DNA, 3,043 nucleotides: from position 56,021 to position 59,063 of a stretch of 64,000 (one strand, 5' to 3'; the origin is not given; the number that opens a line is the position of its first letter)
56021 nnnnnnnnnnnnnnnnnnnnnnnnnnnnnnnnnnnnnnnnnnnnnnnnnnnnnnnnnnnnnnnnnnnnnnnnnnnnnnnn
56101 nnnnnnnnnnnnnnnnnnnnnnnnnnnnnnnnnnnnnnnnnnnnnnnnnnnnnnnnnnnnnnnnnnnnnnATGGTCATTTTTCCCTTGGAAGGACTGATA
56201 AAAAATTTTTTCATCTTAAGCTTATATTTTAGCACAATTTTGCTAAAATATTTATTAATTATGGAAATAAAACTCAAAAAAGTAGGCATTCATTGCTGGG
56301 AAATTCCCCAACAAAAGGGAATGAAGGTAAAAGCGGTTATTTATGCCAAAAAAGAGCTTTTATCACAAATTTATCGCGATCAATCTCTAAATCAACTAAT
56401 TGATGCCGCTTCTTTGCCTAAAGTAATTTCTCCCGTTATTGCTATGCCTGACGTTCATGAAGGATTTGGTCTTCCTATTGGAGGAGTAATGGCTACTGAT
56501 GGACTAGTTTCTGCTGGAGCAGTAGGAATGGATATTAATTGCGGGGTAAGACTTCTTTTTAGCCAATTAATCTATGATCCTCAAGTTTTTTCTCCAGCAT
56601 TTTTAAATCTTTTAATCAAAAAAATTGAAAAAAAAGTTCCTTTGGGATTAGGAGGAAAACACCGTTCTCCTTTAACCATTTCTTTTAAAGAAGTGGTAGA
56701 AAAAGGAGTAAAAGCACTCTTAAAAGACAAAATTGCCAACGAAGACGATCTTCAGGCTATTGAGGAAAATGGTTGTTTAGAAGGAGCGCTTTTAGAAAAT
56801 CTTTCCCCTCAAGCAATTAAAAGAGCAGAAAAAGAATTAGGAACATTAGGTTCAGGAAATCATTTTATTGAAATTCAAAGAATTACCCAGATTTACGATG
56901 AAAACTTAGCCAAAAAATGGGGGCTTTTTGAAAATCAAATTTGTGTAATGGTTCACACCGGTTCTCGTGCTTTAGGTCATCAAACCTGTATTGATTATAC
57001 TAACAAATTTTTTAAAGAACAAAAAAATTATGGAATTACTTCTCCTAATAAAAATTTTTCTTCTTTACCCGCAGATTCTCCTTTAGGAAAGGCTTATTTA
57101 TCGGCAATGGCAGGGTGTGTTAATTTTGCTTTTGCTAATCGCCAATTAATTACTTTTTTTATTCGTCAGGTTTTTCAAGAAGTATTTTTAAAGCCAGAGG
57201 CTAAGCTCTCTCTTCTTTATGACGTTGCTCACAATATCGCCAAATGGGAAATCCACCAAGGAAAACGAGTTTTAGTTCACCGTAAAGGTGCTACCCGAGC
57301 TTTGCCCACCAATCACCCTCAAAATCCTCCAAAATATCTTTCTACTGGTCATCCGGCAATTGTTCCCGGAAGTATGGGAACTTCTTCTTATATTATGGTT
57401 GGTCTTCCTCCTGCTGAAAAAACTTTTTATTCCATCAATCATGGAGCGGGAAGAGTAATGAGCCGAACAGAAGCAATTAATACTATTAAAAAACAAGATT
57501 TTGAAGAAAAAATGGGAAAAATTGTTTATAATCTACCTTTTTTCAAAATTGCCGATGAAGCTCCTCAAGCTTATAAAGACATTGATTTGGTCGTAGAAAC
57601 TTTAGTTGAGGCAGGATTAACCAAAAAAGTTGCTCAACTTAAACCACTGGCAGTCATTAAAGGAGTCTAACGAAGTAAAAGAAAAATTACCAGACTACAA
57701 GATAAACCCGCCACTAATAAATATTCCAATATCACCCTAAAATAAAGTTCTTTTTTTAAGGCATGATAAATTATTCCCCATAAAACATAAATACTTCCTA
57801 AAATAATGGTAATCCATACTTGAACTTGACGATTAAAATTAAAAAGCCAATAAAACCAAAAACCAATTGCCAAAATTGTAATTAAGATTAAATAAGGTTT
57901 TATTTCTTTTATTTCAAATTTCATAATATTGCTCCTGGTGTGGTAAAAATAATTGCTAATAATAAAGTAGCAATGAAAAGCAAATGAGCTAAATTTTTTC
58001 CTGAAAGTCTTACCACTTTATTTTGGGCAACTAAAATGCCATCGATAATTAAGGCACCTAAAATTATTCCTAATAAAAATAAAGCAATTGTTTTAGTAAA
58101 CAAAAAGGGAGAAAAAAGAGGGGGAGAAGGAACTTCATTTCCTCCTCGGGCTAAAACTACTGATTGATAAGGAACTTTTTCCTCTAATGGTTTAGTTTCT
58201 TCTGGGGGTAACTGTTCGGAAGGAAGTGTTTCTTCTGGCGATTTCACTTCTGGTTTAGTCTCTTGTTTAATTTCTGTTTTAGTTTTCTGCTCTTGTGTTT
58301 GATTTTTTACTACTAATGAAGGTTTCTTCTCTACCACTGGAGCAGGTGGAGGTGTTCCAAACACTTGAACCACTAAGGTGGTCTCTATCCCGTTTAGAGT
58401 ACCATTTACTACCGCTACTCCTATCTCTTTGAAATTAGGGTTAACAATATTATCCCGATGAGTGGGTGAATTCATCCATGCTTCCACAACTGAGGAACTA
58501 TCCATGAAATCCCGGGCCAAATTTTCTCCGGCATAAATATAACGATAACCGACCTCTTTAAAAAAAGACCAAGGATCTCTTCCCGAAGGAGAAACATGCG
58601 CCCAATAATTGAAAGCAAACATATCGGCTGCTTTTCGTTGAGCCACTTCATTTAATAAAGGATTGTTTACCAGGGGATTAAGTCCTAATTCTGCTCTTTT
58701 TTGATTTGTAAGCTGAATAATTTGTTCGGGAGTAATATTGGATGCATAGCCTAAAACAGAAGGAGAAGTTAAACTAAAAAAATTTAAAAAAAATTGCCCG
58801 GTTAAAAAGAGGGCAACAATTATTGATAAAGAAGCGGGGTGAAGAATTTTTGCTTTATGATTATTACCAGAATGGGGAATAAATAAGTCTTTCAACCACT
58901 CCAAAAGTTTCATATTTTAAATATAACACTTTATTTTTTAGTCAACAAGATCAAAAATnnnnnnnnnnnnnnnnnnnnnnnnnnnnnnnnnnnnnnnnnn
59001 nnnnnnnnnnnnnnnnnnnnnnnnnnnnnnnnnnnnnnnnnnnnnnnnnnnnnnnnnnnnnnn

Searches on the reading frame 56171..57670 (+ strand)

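Call 12: search_protein_families(library=pfam, proteins=[window:56171-57670:+], max_evalue=0.0001)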
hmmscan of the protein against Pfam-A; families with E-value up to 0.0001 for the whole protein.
window:56171-57670:+ (499 aa): 1 family
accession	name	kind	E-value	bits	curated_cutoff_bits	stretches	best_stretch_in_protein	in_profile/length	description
PF01139.22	RtcB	-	9.1e-144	480.2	27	1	75-498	1-426/426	tRNA-splicing ligase RtcB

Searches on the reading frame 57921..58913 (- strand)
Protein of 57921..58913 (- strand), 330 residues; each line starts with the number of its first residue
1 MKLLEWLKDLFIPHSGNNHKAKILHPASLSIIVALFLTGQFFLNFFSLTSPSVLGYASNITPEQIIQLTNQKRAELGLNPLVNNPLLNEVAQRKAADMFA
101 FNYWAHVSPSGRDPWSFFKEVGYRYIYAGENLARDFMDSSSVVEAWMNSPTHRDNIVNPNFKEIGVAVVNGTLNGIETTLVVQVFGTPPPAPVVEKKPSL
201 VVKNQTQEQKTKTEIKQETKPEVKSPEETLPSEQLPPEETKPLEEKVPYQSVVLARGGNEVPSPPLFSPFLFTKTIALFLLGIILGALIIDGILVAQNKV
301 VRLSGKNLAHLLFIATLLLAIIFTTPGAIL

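Call 12: search_protein_families(library=pfam, proteins=[window:57921-58913:-], max_evalue=0.0001)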
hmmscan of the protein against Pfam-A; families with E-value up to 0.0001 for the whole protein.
window:57921-58913:- (330 aa): 1 family
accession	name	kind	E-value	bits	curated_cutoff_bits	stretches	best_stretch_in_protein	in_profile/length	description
PF00188.32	CAP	-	1.3e-18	68.4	21.1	1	67-182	2-114/117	Cysteine-rich secretory protein family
